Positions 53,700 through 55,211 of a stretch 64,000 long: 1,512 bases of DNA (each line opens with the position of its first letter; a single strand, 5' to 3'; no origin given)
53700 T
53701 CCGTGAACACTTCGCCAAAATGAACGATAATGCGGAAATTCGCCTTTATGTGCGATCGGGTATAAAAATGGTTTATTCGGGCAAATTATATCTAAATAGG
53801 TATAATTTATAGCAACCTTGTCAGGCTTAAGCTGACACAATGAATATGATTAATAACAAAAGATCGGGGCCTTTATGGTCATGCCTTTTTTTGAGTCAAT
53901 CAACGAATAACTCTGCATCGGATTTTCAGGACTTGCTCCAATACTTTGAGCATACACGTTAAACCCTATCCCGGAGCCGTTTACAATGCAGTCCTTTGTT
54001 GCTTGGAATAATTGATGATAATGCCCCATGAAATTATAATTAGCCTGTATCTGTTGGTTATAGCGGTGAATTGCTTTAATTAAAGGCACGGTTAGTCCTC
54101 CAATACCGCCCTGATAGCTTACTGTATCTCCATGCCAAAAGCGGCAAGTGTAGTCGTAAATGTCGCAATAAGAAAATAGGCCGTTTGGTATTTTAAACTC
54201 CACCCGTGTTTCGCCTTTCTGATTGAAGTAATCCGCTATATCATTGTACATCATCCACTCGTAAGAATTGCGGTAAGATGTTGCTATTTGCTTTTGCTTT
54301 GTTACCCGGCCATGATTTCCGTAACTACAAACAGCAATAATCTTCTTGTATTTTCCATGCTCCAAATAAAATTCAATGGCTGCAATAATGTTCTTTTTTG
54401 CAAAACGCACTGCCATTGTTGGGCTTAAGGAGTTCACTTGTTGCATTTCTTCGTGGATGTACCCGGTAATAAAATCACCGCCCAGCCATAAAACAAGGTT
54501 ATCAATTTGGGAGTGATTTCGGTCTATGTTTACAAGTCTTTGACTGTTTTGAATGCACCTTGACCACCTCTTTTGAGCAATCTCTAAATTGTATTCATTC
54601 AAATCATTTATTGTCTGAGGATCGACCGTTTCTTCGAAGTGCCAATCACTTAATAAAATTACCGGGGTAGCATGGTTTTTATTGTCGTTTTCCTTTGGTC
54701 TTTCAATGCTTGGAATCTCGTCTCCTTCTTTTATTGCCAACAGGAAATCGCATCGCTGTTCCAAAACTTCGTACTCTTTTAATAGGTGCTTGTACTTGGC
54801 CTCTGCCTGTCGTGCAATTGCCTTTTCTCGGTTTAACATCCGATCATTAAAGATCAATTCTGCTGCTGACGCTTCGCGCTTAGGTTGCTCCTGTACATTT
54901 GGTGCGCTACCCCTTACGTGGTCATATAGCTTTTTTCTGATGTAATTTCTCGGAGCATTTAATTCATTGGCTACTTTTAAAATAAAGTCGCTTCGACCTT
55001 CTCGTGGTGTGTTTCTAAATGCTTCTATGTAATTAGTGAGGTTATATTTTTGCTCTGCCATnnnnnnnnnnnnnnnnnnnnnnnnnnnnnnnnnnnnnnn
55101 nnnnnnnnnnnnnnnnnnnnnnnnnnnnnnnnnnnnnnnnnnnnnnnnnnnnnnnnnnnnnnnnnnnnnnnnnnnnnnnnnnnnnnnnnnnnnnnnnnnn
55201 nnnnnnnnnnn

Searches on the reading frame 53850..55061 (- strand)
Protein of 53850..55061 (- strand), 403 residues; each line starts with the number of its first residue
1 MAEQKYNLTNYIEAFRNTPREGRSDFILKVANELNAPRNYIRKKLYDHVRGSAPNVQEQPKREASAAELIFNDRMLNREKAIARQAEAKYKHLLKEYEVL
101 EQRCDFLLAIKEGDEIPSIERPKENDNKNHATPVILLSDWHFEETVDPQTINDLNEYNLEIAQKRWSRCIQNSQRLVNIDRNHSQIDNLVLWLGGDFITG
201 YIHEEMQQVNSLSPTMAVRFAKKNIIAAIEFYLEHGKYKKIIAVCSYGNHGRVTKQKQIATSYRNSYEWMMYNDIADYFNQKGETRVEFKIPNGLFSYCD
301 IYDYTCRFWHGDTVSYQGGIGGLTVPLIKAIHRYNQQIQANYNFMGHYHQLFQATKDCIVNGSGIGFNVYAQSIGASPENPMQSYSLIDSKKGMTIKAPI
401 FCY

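Call 5: search_protein_families(library=pfam, proteins=[window:53850-55061:-], max_evalue=1)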
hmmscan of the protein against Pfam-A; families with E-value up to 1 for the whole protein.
window:53850-55061:- (403 aa): 2 families
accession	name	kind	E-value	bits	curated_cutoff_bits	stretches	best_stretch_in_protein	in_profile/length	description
PF14945.12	LLC1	-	0.038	15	27.3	0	76-135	20-69/119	Normal lung function maintenance, Low in Lung Cancer 1 protein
PF03953.22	Tubulin_C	-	0.16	12.6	26.6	1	166-251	30-115/126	Tubulin C-terminal domain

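Call 32: find_encoding_contigs(protein=window:53850-55061:-, flank=4000, max_places=8)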
Protein window:53850-55061:- (403 aa): no gene with exactly this product is on record in the collection.

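Call 34: find_related_loci(query=window:53850-55061:-, collection=viral_contigs, flank=5000)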
Query window:53850-55061:- (403 aa) in viral_contigs; peptide patterns used: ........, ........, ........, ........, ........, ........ (x = any residue, [..] = any of these).
5 stretches matched a pattern; 5 encode a relative of the query (tblastn E <= 1e-3); 5 distinct loci.
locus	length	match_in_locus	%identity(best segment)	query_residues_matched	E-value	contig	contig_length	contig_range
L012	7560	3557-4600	57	56-402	9e-130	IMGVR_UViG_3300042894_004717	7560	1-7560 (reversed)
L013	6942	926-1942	58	58-402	1e-128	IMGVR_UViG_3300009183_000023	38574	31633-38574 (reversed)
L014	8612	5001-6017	57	58-402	5e-128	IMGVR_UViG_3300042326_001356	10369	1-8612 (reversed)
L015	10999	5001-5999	37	69-401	6e-71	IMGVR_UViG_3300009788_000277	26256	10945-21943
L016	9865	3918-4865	37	83-401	3e-68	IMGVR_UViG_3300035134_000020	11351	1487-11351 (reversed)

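Call 66: search_protein_families(library=phrogs, proteins=[window:53850-55061:-], max_evalue=0.01)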
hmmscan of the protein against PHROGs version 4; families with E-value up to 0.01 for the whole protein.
window:53850-55061:- (403 aa): 1 family
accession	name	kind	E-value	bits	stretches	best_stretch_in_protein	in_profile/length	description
phrog_284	-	DNA, RNA and nucleotide metabolism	1.9e-42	146.6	1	51-396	49-390/398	exonuclease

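Call 69: find_homologous_proteins(query=window:53850-55061:-, max_evalue=1e-100)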
Query window:53850-55061:- (403 aa): 123 proteins with E <= 1e-100 among 3646 candidates; the best 120 are listed.
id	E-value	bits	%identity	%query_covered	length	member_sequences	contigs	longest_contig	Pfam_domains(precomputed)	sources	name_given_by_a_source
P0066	5.2e-275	929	99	100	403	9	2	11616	-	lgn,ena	-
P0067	2.5e-200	683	72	100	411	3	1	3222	-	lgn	-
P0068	7.2e-187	639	67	100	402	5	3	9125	-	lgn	-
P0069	1.6e-178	612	66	100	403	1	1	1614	-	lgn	-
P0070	6.7e-168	577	63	99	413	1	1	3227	-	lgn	-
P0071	5.3e-167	574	62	99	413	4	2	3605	-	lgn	-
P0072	6.2e-167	574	62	100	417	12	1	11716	-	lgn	-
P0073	1.9e-166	572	62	100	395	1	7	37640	-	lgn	-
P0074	3.0e-166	571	61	99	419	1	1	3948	-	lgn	-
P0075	4.1e-164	564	59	100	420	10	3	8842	-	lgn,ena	-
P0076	8.1e-163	560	62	100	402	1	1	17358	-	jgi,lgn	jgi:hypothetical protein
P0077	2.1e-161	555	61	98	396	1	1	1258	-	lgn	-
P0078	1.7e-160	552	63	100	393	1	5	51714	-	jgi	jgi:hypothetical protein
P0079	4.6e-158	544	59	100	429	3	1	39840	-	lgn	-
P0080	4.1e-157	541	58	100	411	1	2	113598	-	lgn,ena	-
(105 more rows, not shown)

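Call 70: find_encoding_contigs(protein=P0066, flank=8000, max_places=6)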
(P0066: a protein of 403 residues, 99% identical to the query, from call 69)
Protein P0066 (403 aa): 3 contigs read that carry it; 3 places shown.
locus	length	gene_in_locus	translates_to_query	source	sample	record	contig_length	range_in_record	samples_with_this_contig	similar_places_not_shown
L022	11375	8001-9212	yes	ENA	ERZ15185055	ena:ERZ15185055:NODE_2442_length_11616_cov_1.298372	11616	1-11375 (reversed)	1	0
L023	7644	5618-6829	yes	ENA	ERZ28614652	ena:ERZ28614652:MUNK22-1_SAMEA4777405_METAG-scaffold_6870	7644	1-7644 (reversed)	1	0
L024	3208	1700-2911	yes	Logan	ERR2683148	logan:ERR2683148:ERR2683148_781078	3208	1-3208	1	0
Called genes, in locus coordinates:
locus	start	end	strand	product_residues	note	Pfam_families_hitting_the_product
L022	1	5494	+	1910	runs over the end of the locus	?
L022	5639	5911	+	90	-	-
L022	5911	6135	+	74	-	-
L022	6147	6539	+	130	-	-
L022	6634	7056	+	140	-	-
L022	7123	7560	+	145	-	-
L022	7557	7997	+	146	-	-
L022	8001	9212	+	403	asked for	-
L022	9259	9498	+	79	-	-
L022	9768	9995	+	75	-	-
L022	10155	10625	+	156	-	-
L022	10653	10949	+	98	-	-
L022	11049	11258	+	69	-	-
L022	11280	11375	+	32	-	?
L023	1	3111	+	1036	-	?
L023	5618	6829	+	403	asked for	-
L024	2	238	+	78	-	?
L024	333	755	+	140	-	-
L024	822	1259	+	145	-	-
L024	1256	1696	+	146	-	-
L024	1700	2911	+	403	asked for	-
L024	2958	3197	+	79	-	-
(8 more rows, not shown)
